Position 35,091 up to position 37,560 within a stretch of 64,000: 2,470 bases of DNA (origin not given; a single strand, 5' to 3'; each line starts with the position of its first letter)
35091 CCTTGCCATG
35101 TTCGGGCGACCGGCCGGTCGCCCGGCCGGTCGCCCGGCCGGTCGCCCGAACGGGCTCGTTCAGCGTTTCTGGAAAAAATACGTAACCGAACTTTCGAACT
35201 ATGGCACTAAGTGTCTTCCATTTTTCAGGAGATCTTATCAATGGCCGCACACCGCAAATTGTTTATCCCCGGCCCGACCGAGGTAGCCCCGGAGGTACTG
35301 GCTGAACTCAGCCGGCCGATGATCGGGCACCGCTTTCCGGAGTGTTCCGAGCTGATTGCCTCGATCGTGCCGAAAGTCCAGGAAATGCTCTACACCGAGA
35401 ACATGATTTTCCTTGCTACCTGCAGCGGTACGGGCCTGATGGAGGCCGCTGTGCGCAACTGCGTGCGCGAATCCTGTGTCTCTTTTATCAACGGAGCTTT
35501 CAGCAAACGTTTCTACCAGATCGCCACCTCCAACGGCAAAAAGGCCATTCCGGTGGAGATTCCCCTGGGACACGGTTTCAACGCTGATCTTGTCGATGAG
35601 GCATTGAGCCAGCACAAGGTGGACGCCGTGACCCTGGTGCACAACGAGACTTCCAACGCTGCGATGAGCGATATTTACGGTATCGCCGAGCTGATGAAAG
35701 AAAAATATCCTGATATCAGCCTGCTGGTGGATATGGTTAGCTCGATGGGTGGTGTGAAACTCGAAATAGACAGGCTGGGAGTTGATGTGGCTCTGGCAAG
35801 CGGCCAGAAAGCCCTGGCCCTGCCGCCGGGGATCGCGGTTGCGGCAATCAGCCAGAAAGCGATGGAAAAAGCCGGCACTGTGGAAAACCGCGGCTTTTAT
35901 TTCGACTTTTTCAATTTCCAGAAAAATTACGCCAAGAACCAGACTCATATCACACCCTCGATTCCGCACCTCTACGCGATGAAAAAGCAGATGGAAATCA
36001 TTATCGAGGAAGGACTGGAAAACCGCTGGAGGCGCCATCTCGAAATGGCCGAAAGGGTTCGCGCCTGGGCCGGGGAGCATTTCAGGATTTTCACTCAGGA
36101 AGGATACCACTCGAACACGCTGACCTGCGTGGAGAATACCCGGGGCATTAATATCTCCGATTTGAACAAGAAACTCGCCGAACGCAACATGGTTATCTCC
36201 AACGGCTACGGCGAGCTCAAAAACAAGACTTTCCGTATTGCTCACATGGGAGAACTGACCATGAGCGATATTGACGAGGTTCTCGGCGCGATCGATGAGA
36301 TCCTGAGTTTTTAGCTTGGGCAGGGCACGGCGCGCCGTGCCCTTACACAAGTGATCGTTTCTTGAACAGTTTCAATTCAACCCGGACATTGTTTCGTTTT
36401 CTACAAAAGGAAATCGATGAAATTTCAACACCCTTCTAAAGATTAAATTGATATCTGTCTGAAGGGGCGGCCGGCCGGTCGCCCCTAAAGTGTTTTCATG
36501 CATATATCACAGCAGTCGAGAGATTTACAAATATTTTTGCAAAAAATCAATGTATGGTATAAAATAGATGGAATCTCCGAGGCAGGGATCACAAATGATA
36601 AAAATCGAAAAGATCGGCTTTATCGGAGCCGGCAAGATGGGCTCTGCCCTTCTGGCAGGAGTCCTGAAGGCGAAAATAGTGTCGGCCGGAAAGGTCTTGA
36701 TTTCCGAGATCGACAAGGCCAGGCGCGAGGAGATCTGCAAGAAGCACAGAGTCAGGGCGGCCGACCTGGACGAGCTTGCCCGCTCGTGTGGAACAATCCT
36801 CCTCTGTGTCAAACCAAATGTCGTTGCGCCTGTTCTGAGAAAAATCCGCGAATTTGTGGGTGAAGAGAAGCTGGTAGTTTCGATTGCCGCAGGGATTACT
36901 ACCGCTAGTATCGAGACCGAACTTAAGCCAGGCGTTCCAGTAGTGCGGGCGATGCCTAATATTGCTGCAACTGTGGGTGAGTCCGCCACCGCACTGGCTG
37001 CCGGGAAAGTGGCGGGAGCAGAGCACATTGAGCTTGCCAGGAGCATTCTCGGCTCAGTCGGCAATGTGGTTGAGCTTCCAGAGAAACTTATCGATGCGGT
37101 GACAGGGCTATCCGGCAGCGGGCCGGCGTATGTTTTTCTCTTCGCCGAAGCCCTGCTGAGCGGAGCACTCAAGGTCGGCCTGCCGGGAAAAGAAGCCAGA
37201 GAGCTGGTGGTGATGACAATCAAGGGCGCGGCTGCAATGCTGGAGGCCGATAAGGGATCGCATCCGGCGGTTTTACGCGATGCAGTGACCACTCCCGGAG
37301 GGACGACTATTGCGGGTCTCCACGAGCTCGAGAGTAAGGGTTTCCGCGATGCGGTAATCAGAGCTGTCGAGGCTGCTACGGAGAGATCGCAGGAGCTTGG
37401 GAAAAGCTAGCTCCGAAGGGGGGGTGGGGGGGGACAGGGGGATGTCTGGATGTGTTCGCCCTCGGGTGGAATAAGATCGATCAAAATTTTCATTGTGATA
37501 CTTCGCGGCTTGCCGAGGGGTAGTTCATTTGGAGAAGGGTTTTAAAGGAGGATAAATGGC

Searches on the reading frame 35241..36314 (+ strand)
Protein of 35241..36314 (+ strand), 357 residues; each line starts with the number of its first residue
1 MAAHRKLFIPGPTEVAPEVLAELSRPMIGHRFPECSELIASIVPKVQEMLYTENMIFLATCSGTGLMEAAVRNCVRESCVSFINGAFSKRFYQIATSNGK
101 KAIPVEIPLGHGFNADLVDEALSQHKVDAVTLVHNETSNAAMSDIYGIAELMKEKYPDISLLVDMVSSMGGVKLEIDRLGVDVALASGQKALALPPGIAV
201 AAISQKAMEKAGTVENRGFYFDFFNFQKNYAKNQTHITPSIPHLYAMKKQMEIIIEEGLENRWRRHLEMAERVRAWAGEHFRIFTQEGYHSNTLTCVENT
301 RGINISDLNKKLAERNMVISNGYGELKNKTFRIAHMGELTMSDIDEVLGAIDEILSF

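Call 13: search_protein_families(library=ncbifam, proteins=[window:35241-36314:+])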
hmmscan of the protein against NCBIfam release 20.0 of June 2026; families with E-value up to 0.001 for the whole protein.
window:35241-36314:+ (357 aa): 12 families
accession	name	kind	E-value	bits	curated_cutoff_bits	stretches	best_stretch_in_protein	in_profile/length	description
NF045640.1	AspGlyoxATaseBhcA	equivalog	5.9e-61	206.5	650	1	1-341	1-350/395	L-aspartate--glyoxylate aminotransferase BhcA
NF046070.1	PyrdoxPyrvTramin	equivalog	3.8e-40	137.9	600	1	10-338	11-346/369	pyridoxamine--pyruvate transaminase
TIGR03301.1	PhnW-AepZ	equivalog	1.6e-39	136.3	360.8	1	7-354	2-354/355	2-aminoethylphosphonate aminotransferase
TIGR02326.1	transamin_PhnW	equivalog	4.4e-26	91.9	400.8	1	42-355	40-360/363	2-aminoethylphosphonate--pyruvate transaminase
NF010006.0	PRK13479.1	equivalog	8.8e-25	87.6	296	1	56-355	58-361/369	2-aminoethylphosphonate--pyruvate transaminase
TIGR01366.1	serC_3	equivalog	7.4e-21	74.7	401.65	1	11-355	10-358/361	phosphoserine transaminase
NF003764.0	PRK05355.1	equivalog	5.3e-07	28.9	253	1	28-258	39-255/357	3-phosphoserine/phosphohydroxythreonine transaminase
TIGR01977.1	am_tr_V_EF2568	hypoth_equivalog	1.1e-06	28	377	1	125-322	136-334/376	cysteine desulfurase family protein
TIGR01364.1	serC_1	equivalog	2e-06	26.9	443.6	1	28-258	36-256/358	phosphoserine transaminase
NF006810.0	PRK09331.1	subfamily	2.1e-05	23.5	301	1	124-209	158-241/397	Sep-tRNA:Cys-tRNA synthetase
TIGR02539.1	SepCysS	equivalog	0.00025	20.2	365.25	1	119-206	137-224/370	O-phospho-L-seryl-tRNA:Cys-tRNA synthase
TIGR04343.1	egtE_PLP_lyase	equivalog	0.0008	18.3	400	0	113-210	130-222/370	ergothioneine biosynthesis PLP-dependent enzyme EgtE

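Call 14: find_encoding_contigs(protein=window:35241-36314:+, flank=10000, max_places=10)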
Protein window:35241-36314:+ (357 aa): 4 contigs read that carry it; 4 places shown.
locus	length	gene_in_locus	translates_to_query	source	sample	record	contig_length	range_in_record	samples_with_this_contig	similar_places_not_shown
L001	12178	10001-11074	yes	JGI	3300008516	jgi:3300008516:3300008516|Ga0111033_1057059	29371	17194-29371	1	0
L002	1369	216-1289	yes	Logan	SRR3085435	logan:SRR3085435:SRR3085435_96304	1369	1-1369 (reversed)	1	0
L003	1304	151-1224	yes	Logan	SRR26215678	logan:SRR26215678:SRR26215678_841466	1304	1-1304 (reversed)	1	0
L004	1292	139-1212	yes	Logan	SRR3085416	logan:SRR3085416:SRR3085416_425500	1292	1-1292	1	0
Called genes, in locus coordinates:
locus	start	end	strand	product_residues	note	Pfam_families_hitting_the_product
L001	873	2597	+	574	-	PF02776:TPP_enzyme_N, PF00205:TPP_enzyme_M, PF02775:TPP_enzyme_C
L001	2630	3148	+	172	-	PF01842:ACT, PF22629:ACT_AHAS_ss, PF13710:ACT_5 (weak), PF10369:ALS_ss_C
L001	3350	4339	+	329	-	PF00670:AdoHcyase_NAD (weak), PF02826:2-Hacid_dh_C (weak), PF03446:NAD_binding_2, PF03807:F420_oxidored (weak), PF07991:KARI_N, PF01450:KARI_C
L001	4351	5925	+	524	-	PF00682:HMGL-like, PF22617:HCS_D2, PF08502:LeuA_dimer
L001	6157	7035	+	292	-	PF01063:Aminotran_4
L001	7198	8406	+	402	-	PF00202:Aminotran_3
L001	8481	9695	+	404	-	PF01960:ArgJ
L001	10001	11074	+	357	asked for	PF00266:Aminotran_5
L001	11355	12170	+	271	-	PF03446:NAD_binding_2 (weak), PF03807:F420_oxidored, PF14748:P5CR_dimer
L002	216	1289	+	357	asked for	PF00266:Aminotran_5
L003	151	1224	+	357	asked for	PF00266:Aminotran_5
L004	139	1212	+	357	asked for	PF00266:Aminotran_5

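Call 44: find_related_loci(query=window:35241-36314:+, collection=metagenome_contigs, flank=3000)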
Query window:35241-36314:+ (357 aa) in metagenome_contigs; peptide patterns used: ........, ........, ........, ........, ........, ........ (x = any residue, [..] = any of these).
600 stretches matched a pattern (row limit reached: there are more); 164 encode a relative of the query (tblastn E <= 1e-3); the best 80 are kept; 80 distinct loci.
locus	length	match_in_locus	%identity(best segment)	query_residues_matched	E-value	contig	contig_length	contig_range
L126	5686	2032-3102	100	1-357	0e+0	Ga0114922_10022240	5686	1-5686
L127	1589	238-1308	82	1-357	0e+0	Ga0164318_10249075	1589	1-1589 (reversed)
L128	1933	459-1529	79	1-357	0e+0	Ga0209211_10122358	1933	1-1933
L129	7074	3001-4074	77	1-357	0e+0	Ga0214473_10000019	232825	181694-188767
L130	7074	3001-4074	77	1-357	0e+0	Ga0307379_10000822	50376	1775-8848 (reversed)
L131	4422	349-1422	77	1-357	0e+0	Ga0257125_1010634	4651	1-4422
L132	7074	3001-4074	76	1-357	0e+0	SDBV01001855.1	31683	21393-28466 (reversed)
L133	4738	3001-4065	56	2-356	4e-137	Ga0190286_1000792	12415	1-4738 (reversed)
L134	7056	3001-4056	57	4-355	3e-133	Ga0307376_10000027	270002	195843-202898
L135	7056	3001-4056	56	4-355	5e-132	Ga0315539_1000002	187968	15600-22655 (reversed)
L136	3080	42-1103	56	4-357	5e-137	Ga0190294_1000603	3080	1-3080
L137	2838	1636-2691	54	4-355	2e-137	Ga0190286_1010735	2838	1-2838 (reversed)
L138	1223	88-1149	53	4-357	3e-139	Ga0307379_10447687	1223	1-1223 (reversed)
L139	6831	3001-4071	53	1-357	5e-125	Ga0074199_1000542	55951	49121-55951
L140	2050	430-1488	50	3-355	3e-129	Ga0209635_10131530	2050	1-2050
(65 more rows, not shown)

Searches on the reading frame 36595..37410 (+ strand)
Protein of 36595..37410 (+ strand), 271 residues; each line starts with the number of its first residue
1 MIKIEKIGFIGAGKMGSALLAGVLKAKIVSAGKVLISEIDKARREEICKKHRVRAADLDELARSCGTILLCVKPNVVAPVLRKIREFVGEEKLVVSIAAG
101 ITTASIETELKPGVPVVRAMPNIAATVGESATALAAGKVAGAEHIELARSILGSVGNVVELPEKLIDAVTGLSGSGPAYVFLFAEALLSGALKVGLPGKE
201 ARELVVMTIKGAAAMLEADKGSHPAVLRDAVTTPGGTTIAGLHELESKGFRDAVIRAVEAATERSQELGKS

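Call 13: search_protein_families(library=ncbifam, proteins=[window:36595-37410:+])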
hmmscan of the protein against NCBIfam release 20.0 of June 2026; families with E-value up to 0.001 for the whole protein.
window:36595-37410:+ (271 aa): 6 families
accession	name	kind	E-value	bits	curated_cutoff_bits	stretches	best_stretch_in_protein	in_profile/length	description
TIGR00112.1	proC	equivalog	6.9e-84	281.6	196.75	1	7-268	1-263/263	pyrroline-5-carboxylate reductase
NF005813.0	PRK07679.1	exception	2.3e-71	240.5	404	1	4-270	3-270/279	pyrroline-5-carboxylate reductase ProI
NF008839.0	PRK11880.2-4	equivalog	1.5e-46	158.8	288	1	6-267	3-251/252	pyrroline-5-carboxylate reductase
NF005814.0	PRK07680.1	equivalog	9.3e-29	100.5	278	1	6-248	2-244/275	late competence protein ComER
NF005384.0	PRK06928.1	exception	1.8e-28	99.9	301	1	5-242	2-241/277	pyrroline-5-carboxylate reductase ProG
NF005063.0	PRK06476.1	equivalog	2.4e-19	69.9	254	1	6-264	2-252/258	pyrroline-5-carboxylate reductase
